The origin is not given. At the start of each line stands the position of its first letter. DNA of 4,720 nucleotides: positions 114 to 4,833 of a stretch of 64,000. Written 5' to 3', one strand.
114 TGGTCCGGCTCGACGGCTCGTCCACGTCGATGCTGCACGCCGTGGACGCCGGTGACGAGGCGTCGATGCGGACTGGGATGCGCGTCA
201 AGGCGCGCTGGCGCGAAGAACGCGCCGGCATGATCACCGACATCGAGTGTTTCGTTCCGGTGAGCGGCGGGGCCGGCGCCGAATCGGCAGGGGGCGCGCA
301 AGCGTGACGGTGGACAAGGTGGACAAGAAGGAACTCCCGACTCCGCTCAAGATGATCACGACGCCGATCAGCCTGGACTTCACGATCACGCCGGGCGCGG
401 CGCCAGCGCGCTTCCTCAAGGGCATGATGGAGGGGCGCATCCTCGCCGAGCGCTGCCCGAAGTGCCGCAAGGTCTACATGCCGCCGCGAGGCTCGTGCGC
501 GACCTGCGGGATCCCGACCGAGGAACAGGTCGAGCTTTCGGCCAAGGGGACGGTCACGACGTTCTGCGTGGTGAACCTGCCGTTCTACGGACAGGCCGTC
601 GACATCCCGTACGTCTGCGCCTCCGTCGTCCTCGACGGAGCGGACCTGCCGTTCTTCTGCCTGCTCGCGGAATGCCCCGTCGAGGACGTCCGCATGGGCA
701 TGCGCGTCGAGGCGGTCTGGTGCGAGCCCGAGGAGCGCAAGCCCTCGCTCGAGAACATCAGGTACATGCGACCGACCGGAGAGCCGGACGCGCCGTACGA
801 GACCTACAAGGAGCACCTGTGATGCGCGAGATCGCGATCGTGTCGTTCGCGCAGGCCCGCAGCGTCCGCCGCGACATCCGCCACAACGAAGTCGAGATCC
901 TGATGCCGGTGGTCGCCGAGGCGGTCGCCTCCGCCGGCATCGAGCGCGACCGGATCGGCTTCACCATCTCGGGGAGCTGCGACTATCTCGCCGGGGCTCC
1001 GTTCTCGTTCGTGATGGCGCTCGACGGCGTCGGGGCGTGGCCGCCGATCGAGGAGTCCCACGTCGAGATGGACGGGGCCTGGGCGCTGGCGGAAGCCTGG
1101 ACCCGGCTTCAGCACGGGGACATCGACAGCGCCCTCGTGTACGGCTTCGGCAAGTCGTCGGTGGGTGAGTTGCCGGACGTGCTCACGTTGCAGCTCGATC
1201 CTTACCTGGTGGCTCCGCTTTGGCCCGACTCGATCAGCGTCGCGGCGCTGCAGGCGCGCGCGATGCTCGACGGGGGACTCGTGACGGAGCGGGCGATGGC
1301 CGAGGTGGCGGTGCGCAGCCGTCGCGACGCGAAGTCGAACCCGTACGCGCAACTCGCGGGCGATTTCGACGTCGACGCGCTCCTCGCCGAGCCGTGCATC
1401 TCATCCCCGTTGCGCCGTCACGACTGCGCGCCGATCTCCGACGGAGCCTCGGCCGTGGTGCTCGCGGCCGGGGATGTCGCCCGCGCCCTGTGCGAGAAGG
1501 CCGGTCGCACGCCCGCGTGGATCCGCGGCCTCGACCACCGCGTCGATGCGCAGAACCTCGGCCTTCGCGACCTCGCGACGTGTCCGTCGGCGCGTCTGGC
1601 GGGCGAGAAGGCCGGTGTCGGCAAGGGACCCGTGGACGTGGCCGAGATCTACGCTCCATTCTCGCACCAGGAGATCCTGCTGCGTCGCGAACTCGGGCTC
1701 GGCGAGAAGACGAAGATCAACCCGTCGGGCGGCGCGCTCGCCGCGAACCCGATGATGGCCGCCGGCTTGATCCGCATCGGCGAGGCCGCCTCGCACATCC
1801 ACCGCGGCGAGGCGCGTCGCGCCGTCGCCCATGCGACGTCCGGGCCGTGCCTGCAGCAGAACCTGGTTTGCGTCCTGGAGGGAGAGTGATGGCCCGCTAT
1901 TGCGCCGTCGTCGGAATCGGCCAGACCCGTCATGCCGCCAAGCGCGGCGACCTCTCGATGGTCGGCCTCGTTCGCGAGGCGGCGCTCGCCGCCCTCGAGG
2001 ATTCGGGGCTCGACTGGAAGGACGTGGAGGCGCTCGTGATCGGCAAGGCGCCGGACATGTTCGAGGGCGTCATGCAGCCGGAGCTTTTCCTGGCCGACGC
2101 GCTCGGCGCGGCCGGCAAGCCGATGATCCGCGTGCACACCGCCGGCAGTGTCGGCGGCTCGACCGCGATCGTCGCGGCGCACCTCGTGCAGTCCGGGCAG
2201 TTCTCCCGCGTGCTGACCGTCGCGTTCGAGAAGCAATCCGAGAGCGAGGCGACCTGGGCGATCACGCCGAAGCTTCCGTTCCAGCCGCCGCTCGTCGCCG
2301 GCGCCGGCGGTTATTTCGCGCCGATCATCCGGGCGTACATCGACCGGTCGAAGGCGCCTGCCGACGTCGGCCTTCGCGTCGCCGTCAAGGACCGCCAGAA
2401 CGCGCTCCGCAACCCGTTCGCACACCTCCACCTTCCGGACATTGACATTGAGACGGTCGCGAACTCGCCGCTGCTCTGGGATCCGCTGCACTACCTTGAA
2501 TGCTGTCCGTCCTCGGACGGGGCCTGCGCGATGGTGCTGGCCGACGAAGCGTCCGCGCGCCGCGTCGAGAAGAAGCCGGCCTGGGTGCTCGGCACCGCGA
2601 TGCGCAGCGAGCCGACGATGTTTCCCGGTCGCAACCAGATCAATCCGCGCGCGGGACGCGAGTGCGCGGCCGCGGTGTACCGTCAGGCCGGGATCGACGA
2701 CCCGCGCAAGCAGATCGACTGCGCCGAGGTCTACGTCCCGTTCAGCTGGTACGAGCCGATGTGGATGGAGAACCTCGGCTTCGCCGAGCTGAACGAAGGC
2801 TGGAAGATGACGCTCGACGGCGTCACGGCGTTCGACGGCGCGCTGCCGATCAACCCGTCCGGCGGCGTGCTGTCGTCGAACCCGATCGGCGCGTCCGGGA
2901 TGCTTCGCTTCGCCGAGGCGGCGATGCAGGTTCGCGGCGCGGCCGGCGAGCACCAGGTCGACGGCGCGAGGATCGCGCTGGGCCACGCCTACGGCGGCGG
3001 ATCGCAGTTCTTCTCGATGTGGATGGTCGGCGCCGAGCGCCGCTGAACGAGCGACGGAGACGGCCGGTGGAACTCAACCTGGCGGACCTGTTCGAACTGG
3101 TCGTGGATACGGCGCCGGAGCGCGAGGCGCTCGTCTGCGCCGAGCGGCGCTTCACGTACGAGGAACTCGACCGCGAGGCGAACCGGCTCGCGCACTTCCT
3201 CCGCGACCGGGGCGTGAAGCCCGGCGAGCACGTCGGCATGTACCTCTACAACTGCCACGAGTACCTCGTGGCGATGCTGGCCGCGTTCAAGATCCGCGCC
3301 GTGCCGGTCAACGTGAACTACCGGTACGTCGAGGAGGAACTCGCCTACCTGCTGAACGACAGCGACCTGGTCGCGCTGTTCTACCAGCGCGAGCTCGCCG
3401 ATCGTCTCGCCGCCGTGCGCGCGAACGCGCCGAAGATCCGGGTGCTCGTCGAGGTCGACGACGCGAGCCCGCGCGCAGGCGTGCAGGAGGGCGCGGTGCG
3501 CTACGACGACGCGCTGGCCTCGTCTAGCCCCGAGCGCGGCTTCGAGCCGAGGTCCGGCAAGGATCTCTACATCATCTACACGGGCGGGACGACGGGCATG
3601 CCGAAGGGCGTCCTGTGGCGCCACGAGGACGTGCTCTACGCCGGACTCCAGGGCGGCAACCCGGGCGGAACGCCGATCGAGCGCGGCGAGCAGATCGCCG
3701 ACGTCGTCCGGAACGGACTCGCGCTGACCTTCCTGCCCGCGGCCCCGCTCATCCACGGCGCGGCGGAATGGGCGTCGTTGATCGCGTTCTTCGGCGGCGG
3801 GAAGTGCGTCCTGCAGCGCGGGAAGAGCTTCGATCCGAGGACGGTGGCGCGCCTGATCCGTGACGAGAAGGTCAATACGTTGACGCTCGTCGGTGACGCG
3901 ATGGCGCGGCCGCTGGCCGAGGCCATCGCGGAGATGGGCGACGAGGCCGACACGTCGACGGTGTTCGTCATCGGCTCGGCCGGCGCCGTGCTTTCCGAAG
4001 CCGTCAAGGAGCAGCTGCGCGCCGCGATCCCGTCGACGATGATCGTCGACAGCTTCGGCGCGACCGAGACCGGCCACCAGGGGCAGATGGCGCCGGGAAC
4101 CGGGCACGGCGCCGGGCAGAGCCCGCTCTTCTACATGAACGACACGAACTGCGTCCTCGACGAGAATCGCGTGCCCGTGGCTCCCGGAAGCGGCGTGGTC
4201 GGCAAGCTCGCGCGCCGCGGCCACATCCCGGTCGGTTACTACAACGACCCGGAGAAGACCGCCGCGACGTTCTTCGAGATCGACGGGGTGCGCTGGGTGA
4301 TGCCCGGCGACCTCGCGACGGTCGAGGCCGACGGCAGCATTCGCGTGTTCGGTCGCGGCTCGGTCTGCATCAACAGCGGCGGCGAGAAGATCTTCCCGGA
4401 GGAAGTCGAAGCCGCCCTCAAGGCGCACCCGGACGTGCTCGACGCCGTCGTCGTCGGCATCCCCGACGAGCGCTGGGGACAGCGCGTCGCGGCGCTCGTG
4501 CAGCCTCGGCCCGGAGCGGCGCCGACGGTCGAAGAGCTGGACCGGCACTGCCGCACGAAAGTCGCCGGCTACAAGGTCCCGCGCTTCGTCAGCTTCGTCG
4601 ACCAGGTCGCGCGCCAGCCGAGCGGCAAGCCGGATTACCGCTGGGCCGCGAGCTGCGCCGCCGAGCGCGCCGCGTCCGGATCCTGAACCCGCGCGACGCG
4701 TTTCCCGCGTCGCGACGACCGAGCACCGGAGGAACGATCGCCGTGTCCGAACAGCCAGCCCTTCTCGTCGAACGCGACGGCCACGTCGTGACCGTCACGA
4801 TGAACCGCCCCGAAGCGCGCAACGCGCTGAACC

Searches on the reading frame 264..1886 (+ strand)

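Call 63: search_protein_families(library=pfam, proteins=[window:264-1886:+], max_evalue=0.001)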
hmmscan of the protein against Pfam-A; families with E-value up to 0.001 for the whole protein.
window:264-1886:+ (541 aa): 2 families
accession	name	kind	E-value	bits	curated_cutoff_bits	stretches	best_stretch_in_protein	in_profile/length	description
PF22691.2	Thiolase_C_1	-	5.1e-07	30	28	0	436-482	17-63/144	Thiolase C-terminal domain-like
PF02803.24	Thiolase_C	-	0.00017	21.7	27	1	442-527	27-112/123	Thiolase, C-terminal domain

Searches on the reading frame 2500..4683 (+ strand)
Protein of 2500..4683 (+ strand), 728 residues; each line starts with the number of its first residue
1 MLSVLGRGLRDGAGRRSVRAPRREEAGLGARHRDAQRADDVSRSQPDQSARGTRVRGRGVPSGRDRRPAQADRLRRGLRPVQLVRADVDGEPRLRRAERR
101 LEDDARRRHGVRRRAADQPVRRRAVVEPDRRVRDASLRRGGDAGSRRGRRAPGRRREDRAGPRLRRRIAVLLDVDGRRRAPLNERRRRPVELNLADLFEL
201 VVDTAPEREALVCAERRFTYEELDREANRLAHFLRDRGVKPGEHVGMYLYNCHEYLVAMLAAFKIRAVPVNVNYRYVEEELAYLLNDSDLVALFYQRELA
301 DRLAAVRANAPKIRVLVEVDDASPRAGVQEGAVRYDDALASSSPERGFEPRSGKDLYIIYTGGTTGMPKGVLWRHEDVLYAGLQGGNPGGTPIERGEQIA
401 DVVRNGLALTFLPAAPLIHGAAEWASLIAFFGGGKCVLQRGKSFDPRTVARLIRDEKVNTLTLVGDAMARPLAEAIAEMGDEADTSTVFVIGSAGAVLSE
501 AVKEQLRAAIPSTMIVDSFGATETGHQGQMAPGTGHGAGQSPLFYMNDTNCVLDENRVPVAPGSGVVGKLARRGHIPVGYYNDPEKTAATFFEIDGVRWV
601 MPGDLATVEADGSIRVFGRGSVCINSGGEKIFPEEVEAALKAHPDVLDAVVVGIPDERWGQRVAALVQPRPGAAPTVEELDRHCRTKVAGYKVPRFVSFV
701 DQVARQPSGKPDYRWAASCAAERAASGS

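Call 41: search_protein_families(library=pfam, proteins=[window:2500-4683:+], max_evalue=0.001)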
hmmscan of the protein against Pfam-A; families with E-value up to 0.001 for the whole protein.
window:2500-4683:+ (728 aa): 2 families
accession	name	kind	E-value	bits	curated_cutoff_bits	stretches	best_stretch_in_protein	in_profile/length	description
PF00501.34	AMP-binding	-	1.4e-62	212.1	29.9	1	201-575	4-377/384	AMP-binding enzyme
PF13193.12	AMP-binding_C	-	1.7e-20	74.1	24.5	1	635-710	1-76/76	AMP-binding enzyme C-terminal domain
